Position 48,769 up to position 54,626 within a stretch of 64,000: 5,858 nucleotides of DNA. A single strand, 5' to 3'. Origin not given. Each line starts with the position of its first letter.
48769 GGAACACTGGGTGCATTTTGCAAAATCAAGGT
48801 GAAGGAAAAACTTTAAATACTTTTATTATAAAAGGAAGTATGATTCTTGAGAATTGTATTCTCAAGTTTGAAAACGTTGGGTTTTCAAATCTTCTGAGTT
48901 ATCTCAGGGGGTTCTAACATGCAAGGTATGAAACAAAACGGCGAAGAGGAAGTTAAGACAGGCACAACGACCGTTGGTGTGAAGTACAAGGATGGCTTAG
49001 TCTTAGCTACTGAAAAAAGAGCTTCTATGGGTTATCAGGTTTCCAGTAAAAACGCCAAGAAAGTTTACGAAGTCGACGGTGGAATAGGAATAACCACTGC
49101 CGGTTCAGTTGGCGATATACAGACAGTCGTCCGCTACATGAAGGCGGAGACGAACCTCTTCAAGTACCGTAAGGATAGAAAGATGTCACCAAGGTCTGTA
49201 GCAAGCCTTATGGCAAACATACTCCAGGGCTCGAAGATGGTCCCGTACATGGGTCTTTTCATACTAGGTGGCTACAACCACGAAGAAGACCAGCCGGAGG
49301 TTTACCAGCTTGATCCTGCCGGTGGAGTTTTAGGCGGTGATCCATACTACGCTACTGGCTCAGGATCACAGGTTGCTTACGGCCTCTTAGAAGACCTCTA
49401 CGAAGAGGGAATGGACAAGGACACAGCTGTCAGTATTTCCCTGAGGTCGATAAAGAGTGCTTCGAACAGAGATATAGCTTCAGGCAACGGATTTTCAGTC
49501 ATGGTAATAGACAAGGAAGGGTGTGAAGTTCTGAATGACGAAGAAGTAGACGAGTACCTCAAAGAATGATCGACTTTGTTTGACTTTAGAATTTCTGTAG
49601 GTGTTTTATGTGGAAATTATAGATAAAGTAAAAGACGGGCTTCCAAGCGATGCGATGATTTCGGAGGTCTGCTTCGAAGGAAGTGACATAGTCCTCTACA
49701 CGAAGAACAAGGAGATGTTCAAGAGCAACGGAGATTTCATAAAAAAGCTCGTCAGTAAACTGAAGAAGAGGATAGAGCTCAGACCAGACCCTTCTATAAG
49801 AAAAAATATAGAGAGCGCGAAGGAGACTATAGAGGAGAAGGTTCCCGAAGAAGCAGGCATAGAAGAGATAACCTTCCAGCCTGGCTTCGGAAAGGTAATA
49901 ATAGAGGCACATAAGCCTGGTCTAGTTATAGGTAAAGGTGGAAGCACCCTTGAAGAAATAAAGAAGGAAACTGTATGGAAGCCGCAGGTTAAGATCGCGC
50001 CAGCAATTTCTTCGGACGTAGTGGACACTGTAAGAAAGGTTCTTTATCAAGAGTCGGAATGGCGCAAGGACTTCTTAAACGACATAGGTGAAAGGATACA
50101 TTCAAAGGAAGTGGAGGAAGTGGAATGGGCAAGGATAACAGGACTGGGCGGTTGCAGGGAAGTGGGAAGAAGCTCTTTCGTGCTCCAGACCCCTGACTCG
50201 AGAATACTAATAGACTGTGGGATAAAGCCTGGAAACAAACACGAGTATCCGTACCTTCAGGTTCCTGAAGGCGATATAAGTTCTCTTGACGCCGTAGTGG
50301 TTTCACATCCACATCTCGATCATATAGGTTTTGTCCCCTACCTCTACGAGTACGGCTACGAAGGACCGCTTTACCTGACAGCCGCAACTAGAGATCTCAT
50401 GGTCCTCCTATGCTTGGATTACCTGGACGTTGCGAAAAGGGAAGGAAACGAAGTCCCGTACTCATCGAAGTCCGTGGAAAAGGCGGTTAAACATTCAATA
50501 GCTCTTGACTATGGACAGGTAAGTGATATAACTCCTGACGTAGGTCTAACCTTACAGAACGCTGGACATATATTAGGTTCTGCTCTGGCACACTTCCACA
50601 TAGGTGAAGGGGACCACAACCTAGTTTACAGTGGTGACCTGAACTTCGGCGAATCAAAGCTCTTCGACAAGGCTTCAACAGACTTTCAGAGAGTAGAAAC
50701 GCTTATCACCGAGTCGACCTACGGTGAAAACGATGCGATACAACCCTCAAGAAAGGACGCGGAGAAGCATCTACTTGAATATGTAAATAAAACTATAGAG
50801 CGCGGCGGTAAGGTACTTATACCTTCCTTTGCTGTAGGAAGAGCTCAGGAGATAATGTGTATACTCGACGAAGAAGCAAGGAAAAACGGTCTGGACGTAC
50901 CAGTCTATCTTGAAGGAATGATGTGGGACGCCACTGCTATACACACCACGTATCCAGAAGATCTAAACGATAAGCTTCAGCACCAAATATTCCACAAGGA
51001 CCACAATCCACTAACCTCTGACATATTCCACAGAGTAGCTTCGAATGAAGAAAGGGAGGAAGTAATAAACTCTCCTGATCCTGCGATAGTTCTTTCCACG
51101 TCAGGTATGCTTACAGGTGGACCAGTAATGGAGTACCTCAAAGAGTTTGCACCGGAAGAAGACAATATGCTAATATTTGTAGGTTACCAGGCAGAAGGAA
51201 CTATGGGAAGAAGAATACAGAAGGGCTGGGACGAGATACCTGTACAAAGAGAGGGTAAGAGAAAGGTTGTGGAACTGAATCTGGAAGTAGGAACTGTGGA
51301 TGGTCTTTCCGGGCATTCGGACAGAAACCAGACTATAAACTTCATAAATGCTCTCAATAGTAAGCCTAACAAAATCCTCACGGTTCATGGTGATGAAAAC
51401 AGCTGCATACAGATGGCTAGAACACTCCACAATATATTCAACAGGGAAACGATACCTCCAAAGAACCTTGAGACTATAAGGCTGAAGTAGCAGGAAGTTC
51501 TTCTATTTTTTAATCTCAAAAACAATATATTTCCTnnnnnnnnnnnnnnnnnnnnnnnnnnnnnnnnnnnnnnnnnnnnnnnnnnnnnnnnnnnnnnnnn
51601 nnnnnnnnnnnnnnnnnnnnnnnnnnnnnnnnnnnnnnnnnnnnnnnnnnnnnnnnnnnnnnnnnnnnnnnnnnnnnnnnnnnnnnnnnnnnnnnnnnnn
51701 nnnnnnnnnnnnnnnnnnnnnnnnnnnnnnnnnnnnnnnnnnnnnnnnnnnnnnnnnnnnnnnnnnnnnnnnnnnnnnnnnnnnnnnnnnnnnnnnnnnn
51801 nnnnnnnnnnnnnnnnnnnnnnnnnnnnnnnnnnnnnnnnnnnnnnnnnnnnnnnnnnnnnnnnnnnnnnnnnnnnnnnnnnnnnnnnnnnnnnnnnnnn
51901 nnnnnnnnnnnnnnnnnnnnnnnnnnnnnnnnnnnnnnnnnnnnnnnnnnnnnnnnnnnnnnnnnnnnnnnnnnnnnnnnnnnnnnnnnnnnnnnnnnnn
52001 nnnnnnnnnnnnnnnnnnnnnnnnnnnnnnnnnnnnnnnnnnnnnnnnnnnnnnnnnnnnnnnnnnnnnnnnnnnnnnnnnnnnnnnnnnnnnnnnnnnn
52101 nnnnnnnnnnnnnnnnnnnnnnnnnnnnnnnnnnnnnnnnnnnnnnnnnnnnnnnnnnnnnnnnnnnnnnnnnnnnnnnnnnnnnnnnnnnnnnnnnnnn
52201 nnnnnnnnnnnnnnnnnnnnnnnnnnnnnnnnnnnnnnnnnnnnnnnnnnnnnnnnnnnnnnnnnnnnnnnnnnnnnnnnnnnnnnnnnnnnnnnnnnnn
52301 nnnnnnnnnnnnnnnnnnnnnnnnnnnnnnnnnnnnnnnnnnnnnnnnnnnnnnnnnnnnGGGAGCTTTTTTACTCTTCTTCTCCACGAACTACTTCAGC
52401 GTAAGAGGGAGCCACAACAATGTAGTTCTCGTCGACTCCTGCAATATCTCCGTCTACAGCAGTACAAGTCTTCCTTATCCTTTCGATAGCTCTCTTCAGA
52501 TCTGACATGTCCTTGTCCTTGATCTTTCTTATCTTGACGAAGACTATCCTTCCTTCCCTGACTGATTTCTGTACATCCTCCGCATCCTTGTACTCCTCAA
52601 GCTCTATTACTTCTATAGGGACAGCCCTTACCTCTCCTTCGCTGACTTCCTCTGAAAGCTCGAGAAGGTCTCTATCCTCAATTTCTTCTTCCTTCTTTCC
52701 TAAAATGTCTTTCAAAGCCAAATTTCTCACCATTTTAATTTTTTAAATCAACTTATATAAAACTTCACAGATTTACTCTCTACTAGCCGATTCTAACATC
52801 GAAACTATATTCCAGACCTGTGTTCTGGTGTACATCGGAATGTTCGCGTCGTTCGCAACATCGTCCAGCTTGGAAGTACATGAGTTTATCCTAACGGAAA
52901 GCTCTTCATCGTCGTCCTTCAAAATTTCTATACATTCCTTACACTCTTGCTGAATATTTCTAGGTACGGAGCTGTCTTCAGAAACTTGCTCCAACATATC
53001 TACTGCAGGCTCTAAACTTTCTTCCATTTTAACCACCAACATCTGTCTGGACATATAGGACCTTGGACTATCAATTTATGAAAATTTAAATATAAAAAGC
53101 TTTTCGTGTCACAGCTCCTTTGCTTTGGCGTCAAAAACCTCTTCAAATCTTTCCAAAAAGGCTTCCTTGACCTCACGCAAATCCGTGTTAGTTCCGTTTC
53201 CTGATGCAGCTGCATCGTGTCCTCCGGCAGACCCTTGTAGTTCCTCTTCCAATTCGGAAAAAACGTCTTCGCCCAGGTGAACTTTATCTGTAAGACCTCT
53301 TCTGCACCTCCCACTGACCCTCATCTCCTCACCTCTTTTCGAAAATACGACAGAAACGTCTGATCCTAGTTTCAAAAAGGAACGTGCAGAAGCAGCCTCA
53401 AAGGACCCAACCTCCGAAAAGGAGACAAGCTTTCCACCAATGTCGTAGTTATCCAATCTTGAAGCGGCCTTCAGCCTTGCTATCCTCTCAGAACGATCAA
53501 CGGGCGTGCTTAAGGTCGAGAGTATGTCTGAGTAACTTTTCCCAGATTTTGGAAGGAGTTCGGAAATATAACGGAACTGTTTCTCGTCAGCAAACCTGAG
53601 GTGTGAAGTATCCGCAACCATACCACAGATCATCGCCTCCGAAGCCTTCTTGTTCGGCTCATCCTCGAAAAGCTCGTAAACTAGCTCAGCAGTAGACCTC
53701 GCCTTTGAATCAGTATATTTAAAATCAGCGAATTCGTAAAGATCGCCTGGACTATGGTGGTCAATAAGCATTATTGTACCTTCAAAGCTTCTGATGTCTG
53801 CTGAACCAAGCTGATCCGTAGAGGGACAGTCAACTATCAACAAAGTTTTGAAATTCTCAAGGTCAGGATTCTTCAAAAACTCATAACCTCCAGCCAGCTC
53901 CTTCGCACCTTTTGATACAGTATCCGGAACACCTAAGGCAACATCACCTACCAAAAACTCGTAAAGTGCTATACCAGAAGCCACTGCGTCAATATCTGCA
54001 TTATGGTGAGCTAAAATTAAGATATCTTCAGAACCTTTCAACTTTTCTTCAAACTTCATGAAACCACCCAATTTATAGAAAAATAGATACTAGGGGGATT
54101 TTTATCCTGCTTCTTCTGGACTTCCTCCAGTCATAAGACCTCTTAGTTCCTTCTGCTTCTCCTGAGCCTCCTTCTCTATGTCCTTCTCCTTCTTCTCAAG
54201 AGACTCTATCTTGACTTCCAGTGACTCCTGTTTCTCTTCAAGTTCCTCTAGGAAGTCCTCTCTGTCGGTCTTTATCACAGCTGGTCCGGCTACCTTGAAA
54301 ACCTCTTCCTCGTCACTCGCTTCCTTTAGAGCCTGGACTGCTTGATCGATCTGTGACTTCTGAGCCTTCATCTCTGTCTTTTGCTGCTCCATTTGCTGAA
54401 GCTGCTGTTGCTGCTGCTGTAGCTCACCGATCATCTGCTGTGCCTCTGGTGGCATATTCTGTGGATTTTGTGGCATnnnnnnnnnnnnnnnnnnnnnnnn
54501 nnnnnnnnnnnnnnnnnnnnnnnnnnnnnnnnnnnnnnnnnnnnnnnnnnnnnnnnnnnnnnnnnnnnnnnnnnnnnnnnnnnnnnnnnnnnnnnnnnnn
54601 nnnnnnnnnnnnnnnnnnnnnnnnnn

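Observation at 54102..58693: Compact archaeal exosome superoperon with an unannotated rpoP and a corrected L37Ae start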

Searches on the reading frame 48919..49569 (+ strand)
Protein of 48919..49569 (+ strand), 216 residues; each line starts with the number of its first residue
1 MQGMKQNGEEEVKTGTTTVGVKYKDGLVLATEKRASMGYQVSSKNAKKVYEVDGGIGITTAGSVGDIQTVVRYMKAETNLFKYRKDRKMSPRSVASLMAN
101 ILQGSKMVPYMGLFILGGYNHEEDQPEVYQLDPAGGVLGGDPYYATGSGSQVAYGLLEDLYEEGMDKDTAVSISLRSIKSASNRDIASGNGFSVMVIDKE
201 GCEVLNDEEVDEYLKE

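Call 38: search_protein_families(library=pfam, proteins=[window:48919-49569:+], max_evalue=0.001)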
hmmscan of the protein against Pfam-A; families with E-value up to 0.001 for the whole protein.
window:48919-49569:+ (216 aa): 1 family
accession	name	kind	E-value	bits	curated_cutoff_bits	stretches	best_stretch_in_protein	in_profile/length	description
PF00227.31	Proteasome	-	2.2e-55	187.7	22.4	1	12-197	1-189/189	Proteasome subunit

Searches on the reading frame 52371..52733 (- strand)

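Call 38: search_protein_families(library=pfam, proteins=[window:52371-52733:-], max_evalue=0.001)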
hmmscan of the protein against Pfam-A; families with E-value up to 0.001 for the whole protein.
window:52371-52733:- (120 aa): 1 family
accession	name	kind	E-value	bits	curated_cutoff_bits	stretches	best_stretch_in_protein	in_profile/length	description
PF04472.17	SepF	-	2.3e-13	50.6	27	1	41-113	2-71/72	Cell division protein SepF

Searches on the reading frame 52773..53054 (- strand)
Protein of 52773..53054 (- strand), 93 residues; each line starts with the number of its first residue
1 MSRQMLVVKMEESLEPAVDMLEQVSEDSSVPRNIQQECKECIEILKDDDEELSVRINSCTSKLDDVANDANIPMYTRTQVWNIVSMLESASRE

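Call 38: search_protein_families(library=pfam, proteins=[window:52773-53054:-], max_evalue=0.001)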
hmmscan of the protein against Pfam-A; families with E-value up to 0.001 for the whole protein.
window:52773-53054:- (93 aa): 1 family
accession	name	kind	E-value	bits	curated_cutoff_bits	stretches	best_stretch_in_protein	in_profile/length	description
PF03685.18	UPF0147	-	3.8e-27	94.6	23.6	1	11-89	2-80/81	Uncharacterised protein family (UPF0147)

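Call 46: search_protein_families(library=ncbifam, proteins=[window:52773-53054:-], max_evalue=0.1)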
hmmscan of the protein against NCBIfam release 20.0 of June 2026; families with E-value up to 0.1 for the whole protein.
window:52773-53054:- (93 aa): 3 families
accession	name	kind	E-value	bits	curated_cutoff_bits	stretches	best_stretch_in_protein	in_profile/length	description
NF003319.0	PRK04330.1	equivalog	7.3e-28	96.4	89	1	7-89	5-87/90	hypothetical protein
NF053638.1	SRE_fam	equivalog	3.5e-26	91.4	80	1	21-89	1-69/70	stationary phase-response protein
NF006723.0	PRK09261.1-1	equivalog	0.033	13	568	1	9-66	11-68/351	3-deoxy-7-phosphoheptulonate synthase AroG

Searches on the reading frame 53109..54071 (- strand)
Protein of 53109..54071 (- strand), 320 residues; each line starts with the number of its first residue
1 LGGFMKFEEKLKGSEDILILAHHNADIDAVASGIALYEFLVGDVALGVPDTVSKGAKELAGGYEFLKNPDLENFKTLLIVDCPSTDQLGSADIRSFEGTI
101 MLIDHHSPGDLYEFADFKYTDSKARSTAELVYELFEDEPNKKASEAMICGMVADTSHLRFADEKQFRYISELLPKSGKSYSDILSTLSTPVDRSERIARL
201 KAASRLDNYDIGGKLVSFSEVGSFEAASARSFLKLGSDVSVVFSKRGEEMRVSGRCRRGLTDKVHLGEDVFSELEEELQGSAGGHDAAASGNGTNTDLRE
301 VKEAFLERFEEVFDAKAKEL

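Call 3: search_protein_families(library=pfam, proteins=[window:53109-54071:-], max_evalue=0.01)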
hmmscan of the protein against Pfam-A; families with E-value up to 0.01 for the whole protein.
window:53109-54071:- (320 aa): 2 families
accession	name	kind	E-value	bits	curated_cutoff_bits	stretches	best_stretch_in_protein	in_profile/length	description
PF01368.27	DHH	-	2.3e-16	60.7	28.1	1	17-150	2-124/125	DHH family, N-terminal domain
PF02272.25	DHHA1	-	1.7e-07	32.1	25.9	1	234-313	28-100/102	DHHA1 domain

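Call 6: search_protein_families(library=ncbifam, proteins=[window:53109-54071:-], max_evalue=0.01)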
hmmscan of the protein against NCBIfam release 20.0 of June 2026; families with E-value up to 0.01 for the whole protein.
window:53109-54071:- (320 aa): 10 families
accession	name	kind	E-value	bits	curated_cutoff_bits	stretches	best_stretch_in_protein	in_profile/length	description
NF011110.0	PRK14538.1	equivalog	9.7e-09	33.9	707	1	75-160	447-537/838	putative bifunctional signaling protein/50S ribosomal protein L9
NF053576.1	RecJ_archaeal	equivalog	3.6e-06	26.1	360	1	241-312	380-448/452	RecJ family nuclease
NF003877.0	PRK05427.1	equivalog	7.4e-05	22.3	283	1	16-159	3-153/308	manganese-dependent inorganic pyrophosphatase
NF040701.1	RecJ_Meth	equivalog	0.00031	19.6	550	1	243-311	383-447/449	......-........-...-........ exonuclease RecJ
TIGR00644.1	recJ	equivalog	0.00035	19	396.9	0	12-110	52-148/546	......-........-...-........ exonuclease RecJ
NF011445.0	PRK14869.2-1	equivalog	0.0022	16.5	483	0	100-159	330-392/548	putative manganese-dependent inorganic diphosphatase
NF011440.0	PRK14869.1-2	equivalog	0.0025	16.5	746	0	100-155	323-381/541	putative manganese-dependent inorganic diphosphatase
NF011442.0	PRK14869.1-4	equivalog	0.0033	15.9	400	0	100-184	328-420/543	putative manganese-dependent inorganic diphosphatase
NF053633.1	OlncasPapPhNrnA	equivalog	0.0061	15.5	350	0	78-187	83-197/317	bifunctional oligoribonuclease/PAP phosphatase NrnA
NF011449.0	PRK14869.2-5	equivalog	0.0066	15.5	411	0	16-38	3-25/451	putative manganese-dependent inorganic diphosphatase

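Call 32: search_solved_structures(query=window:53109-54059:-, max_evalue=0.001)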
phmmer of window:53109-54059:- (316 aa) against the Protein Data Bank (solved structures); distinct sequences matched with E-value up to 0.001: 14.
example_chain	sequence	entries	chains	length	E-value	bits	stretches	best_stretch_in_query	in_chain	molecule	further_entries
9wbu_B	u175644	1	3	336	6.5e-13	52.5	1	13-238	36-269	Bifunctional oligoribonuclease and PAP phosphatase NrnA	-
5jju_A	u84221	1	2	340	6.7e-13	52.4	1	13-238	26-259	Uncharacterized protein Rv2837c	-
5cet_A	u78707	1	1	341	6.8e-13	52.4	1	13-238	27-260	Bifunctional oligoribonuclease and PAP phosphatase NrnA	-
4ls9_A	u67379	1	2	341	3.7e-11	46.7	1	8-218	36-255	DHH family protein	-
5j21_A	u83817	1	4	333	9.8e-09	38.7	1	14-171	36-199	Bifunctional oligoribonuclease and PAP phosphatase NrnA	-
5ipp_A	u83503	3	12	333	2.4e-07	34.2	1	14-171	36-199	Bifunctional oligoribonuclease and PAP phosphatase NrnA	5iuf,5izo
9r7o_A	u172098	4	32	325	3.9e-07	33.5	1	10-214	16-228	DHH family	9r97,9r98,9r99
4py9_A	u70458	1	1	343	1.9e-05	27.9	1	9-189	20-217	Putative exopolyphosphatase-related protein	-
3w5w_A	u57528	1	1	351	2e-05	27.9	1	9-189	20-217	Putative exopolyphosphatase-related protein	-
8iu7_A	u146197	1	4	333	2.3e-05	27.7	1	9-159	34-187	Bifunctional oligoribonuclease and PAP phosphatase NrnA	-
9n0l_A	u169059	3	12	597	0.00012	25.3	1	4-310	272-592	Cyclic-di-AMP phosphodiesterase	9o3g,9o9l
5xt3_A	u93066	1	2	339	0.00034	23.8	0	11-156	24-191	Phosphodiesterase acting on cyclic dinucleotides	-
5xsi_A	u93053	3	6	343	0.00035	23.8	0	11-157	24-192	Phosphodiesterase acting on cyclic dinucleotides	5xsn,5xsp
1i74_A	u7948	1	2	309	0.00052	23.2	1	13-155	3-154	PROBABLE MANGANESE-DEPENDENT INORGANIC PYROPHOSPHATASE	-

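Call 46: search_protein_families(library=ncbifam, proteins=[window:53109-54059:-], max_evalue=0.1)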
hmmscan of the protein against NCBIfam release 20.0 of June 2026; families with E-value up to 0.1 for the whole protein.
window:53109-54059:- (316 aa): 12 families
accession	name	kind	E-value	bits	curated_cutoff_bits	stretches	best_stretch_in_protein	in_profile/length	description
NF011110.0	PRK14538.1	equivalog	9.8e-09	33.9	707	1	71-156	447-537/838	putative bifunctional signaling protein/50S ribosomal protein L9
NF053576.1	RecJ_archaeal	equivalog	4e-06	25.9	360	1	237-308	380-448/452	RecJ family nuclease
NF003877.0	PRK05427.1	equivalog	7.2e-05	22.4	283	1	12-155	3-153/308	manganese-dependent inorganic pyrophosphatase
TIGR00644.1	recJ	equivalog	0.00034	19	396.9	1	8-106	52-148/546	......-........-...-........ exonuclease RecJ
NF040701.1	RecJ_Meth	equivalog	0.00045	19.1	550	1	239-307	383-447/449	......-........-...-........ exonuclease RecJ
NF011445.0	PRK14869.2-1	equivalog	0.0021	16.6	483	0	96-155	330-392/548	putative manganese-dependent inorganic diphosphatase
NF011440.0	PRK14869.1-2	equivalog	0.0025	16.5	746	0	96-151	323-381/541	putative manganese-dependent inorganic diphosphatase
NF011442.0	PRK14869.1-4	equivalog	0.0032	16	400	1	96-180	328-420/543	putative manganese-dependent inorganic diphosphatase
NF011449.0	PRK14869.2-5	equivalog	0.0063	15.6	411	0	12-34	3-25/451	putative manganese-dependent inorganic diphosphatase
NF053633.1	OlncasPapPhNrnA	equivalog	0.0091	15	350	1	75-183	84-197/317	bifunctional oligoribonuclease/PAP phosphatase NrnA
NF011446.0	PRK14869.2-2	equivalog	0.033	12.6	601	0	97-155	343-404/576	putative manganese-dependent inorganic diphosphatase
NF011448.0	PRK14869.2-4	equivalog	0.06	11.6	562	0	12-49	10-44/563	putative manganese-dependent inorganic diphosphatase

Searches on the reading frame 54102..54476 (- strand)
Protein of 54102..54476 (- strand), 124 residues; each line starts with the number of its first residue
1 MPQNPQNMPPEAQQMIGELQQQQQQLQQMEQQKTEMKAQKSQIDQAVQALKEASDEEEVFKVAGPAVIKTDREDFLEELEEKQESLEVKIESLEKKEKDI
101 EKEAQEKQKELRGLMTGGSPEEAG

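Call 3: search_protein_families(library=pfam, proteins=[window:54102-54476:-], max_evalue=0.01)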
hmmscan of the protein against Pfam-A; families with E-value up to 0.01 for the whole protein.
window:54102-54476:- (124 aa): 2 families
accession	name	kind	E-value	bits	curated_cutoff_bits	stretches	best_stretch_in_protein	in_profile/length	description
PF01920.25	Prefoldin_2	-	2.1e-19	69.9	27.6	1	13-116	1-104/106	Prefoldin subunit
PF13851.11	GAS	-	0.00075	19.4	32.3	1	11-120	62-174/200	Growth-arrest specific micro-tubule binding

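Call 6: search_protein_families(library=ncbifam, proteins=[window:54102-54476:-], max_evalue=0.01)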
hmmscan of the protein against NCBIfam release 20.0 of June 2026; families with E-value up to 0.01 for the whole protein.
window:54102-54476:- (124 aa): 9 families
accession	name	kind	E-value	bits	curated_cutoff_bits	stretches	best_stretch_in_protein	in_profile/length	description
TIGR02338.1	gimC_beta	equivalog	7.8e-21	74.1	73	1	8-115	1-108/110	prefoldin subunit beta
NF045487.1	ASRP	equivalog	0.00053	18.7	300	1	14-113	139-236/593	archaea-specific SMC-related protein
NF003422.0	PRK04863.1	equivalog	0.00062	17.5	699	1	13-112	924-1023/1486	chromosome partition protein MukB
TIGR02231.1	TIGR02231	subfamily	0.001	17.9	112.6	1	5-119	66-174/524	mucoidy inhibitor MuiA family protein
NF041034.1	Rad50_Sulf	equivalog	0.001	17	1000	1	12-112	380-478/872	DNA double-strand break repair ATPase Rad50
TIGR02169.1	SMC_prok_A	equivalog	0.0027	15.4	729.4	1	11-113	800-901/1165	chromosome segregation protein SMC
NF002244.0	PRK01156.1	equivalog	0.0051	14.9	847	1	12-108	411-503/895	DNA double-strand break repair ATPase Rad50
NF045995.1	MAG0865_DivIVA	hypoth_equivalog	0.0058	16.8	55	1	73-111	26-64/69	MAG0865 family DivIVA-related protein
NF041066.2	DpdI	equivalog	0.0079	16.2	150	1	20-109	14-97/239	protein DpdI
